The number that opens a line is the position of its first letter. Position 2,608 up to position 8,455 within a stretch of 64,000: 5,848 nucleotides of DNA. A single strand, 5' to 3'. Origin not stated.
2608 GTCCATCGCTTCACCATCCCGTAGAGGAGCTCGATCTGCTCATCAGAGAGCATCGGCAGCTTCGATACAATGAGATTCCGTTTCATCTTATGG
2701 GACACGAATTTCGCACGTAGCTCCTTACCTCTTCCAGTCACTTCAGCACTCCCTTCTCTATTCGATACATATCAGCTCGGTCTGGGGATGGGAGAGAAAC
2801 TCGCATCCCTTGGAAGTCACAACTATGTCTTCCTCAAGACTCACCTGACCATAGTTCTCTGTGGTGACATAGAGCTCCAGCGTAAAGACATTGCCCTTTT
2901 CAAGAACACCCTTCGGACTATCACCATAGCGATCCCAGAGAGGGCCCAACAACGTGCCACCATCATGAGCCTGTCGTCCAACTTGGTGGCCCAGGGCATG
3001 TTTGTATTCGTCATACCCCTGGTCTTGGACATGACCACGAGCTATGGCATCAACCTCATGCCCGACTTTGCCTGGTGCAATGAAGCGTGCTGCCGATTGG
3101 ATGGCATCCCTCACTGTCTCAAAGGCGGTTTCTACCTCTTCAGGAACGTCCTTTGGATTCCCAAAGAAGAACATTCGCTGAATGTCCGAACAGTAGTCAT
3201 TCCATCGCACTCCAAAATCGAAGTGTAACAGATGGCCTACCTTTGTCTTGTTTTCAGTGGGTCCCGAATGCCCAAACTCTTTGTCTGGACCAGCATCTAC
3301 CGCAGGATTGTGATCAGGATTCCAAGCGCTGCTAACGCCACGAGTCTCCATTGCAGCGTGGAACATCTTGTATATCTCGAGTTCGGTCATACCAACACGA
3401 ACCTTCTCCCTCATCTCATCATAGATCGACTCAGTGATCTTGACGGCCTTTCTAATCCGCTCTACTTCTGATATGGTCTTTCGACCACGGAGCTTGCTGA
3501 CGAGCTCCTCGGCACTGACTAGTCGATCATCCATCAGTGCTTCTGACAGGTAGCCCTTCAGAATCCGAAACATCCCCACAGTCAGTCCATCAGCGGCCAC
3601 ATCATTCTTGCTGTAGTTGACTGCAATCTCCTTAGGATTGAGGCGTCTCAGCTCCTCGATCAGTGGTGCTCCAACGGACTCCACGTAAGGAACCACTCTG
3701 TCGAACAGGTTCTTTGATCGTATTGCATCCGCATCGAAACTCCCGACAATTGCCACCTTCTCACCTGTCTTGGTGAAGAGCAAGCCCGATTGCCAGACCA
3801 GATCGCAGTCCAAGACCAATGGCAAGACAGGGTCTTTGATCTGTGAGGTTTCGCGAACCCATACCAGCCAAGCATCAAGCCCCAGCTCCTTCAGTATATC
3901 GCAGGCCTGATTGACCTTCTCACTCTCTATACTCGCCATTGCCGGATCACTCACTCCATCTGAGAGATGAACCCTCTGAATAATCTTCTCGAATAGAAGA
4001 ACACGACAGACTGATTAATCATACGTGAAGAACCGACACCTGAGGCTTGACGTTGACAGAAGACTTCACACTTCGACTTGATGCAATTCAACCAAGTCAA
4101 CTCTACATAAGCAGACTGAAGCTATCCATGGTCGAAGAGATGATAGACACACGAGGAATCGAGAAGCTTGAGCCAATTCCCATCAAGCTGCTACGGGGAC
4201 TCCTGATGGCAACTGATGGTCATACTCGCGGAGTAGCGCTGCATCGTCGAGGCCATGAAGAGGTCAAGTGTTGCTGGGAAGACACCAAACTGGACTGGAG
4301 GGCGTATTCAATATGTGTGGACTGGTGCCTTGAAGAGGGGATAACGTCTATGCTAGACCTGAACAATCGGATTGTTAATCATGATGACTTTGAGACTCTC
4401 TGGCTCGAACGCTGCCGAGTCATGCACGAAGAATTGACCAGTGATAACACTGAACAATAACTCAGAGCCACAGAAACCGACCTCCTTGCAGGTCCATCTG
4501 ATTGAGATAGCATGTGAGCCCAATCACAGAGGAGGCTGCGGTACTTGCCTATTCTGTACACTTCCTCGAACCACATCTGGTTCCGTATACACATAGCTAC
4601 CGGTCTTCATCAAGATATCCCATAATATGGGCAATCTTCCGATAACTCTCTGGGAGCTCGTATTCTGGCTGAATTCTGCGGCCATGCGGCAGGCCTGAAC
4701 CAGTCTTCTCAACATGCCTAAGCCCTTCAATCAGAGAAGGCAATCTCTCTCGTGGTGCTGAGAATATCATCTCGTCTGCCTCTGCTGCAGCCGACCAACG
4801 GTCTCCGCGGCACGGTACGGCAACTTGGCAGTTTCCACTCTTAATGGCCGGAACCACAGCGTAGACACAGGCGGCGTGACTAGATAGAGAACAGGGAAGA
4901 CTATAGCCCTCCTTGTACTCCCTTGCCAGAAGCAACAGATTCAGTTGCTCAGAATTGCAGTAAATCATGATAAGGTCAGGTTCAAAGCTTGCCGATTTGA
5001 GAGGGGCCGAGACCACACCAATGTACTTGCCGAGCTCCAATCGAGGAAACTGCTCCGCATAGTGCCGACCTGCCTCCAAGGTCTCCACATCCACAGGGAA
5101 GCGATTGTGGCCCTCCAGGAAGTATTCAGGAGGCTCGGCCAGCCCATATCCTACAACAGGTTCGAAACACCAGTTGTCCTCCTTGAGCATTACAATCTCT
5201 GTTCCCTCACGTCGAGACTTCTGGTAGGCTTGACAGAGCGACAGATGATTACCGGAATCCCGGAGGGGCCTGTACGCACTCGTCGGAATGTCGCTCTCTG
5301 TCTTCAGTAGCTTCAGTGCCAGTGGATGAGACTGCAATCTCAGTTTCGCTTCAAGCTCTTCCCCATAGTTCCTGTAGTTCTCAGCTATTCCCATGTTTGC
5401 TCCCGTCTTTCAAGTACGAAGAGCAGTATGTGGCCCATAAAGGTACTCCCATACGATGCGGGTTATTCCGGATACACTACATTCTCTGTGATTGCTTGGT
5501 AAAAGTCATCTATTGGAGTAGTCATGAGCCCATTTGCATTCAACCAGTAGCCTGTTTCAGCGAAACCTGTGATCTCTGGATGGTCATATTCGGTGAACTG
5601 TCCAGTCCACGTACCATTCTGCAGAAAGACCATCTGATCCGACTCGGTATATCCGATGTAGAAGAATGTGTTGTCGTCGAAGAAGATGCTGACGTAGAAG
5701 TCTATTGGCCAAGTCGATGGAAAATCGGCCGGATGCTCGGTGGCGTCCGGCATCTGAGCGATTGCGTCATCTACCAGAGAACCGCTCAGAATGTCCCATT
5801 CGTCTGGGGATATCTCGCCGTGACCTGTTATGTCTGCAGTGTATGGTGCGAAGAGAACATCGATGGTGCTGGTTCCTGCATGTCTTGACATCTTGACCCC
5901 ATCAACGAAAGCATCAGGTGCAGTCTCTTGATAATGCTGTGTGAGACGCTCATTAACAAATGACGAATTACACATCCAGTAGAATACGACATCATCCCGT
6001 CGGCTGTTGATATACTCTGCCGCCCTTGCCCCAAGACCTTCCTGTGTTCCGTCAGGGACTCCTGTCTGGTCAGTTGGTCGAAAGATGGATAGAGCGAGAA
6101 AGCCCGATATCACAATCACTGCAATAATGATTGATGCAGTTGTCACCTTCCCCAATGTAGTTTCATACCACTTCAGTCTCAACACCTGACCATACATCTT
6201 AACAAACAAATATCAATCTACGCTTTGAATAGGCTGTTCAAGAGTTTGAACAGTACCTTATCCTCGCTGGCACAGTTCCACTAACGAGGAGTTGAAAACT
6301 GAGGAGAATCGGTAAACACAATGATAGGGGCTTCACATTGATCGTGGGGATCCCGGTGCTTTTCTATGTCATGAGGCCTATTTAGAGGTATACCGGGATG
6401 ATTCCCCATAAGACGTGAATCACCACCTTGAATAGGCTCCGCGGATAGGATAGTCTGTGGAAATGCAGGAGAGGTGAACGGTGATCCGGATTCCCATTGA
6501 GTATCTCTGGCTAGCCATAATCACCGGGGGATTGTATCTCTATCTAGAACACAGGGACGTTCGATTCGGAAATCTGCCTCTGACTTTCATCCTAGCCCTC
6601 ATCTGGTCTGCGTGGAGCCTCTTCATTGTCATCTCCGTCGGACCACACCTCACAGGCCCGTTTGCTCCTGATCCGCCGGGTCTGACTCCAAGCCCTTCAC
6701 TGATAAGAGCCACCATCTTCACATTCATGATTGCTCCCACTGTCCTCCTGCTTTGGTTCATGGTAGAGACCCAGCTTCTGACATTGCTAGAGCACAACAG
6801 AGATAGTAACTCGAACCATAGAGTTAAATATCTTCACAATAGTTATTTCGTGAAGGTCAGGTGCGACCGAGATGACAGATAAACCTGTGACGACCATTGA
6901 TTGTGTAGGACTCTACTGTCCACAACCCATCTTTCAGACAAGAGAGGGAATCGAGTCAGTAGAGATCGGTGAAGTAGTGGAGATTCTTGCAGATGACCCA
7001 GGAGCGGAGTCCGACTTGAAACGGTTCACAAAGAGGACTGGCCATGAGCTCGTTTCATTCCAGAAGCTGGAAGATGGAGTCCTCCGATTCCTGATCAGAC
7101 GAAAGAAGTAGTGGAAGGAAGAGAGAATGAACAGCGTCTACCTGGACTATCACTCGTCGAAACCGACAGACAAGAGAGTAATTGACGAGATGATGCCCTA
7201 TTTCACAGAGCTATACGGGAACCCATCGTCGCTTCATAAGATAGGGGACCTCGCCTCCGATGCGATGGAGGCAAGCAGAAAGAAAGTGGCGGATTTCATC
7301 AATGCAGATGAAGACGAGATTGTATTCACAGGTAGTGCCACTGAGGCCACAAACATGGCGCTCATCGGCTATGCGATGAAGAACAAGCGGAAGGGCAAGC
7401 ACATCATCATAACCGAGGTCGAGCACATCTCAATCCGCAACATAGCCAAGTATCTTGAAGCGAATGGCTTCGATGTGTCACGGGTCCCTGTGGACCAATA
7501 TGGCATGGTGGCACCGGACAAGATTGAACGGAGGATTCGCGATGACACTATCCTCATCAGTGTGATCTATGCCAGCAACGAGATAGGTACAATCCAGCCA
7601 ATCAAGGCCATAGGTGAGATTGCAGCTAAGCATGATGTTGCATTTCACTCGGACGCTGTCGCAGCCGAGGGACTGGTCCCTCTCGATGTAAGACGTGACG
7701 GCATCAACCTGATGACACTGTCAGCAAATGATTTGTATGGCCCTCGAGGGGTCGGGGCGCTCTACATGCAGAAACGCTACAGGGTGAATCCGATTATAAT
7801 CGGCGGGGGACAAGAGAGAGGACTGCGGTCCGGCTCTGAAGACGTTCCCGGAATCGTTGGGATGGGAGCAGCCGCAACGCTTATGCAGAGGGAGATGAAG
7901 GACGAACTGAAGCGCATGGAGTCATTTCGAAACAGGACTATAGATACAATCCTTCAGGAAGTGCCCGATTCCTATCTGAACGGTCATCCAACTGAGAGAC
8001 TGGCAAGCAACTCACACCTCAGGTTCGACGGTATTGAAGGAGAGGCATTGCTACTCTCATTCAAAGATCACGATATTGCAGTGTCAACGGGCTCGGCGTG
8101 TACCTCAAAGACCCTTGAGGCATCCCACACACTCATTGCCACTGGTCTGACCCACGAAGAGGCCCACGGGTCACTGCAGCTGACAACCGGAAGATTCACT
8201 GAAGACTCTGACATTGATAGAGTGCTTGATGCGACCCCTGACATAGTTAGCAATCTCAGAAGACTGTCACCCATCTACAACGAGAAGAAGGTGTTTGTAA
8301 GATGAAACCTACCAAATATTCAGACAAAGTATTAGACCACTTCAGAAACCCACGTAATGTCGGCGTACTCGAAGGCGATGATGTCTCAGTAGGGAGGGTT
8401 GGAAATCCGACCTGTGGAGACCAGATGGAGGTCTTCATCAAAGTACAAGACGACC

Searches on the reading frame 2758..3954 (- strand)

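Call 19: search_protein_families(library=pfam, proteins=[window:2758-3954:-], max_evalue=0.001)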
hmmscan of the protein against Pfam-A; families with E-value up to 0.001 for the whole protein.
window:2758-3954:- (398 aa): 1 family
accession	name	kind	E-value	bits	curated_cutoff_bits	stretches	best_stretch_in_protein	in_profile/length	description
PF00557.29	Peptidase_M24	-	3.6e-43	148.2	23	1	165-380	1-207/208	Metallopeptidase family M24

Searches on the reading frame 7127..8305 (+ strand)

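Call 19: search_protein_families(library=pfam, proteins=[window:7127-8305:+], max_evalue=0.001)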
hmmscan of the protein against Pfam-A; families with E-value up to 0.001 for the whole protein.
window:7127-8305:+ (392 aa): 3 families
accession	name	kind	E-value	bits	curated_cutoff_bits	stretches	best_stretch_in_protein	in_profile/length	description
PF00266.25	Aminotran_5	-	6.6e-68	229.8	21.5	1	4-331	1-343/371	Aminotransferase class-V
PF01041.23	DegT_DnrJ_EryC1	-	1.3e-08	34.9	19.8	1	52-182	31-151/360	DegT/DnrJ/EryC1/StrS aminotransferase family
PF01212.27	Beta_elim_lyase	-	4e-07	30.1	27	1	61-177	46-169/288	Beta-eliminating lyase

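Call 117: search_protein_families(library=ncbifam, proteins=[window:7127-8305:+], max_evalue=0.01)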
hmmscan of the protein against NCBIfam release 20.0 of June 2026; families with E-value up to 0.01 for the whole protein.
window:7127-8305:+ (392 aa): 37 families (the best 25 are shown)
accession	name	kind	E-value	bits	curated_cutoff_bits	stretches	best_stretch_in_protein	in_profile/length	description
TIGR03402.1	FeS_nifS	equivalog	2e-135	451.4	530.75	1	4-383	1-379/379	cysteine desulfurase NifS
TIGR02006.1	IscS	equivalog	5.6e-116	387.9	643.2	1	3-385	4-386/402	IscS subfamily cysteine desulfurase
NF010611.0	PRK14012.1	equivalog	5.7e-116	387.8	548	1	3-387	6-392/406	IscS subfamily cysteine desulfurase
TIGR03235.1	DNA_S_dndA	equivalog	1.2e-102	343.8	480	1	5-352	1-351/353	cysteine desulfurase DndA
TIGR03403.1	nifS_epsilon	equivalog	1.6e-92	310.3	587.7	1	4-381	1-380/382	NifS family cysteine desulfurase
NF002806.0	PRK02948.1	subfamily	1.1e-88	297.8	304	1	4-376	2-374/381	IscS subfamily cysteine desulfurase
TIGR01977.1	am_tr_V_EF2568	hypoth_equivalog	3.9e-45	154.5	377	1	4-370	1-373/376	cysteine desulfurase family protein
TIGR01979.1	sufS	subfamily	5e-40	137.6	475.1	1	4-327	20-363/403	SufS family cysteine desulfurase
NF041166.1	f2_encap_cargo1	exception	4.3e-32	112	800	1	6-228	249-475/623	family 2A encapsulin nanocompartment cargo protein cysteine desulfurase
NF006791.0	PRK09295.1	equivalog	2.6e-30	105.8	661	1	4-217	25-241/406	cysteine desulfurase SufS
NF040779.1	Sec_lyase_SclA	exception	9.2e-27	93.9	525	1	4-286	1-286/378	selenocysteine lyase SclA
NF008126.0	PRK10874.1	equivalog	7.6e-23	81.3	607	1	3-328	20-361/401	cysteine desulfurase CsdA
TIGR01976.1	am_tr_V_VC1184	hypoth_equivalog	3.3e-22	79.3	352.35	1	3-217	19-234/401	cysteine desulfurase-like protein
TIGR03392.1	FeS_syn_CsdA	equivalog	3.1e-21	76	493.6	1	3-332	17-362/398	cysteine desulfurase CsdA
TIGR04343.1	egtE_PLP_lyase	equivalog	2.9e-17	62.5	400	1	43-217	52-218/370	ergothioneine biosynthesis PLP-dependent enzyme EgtE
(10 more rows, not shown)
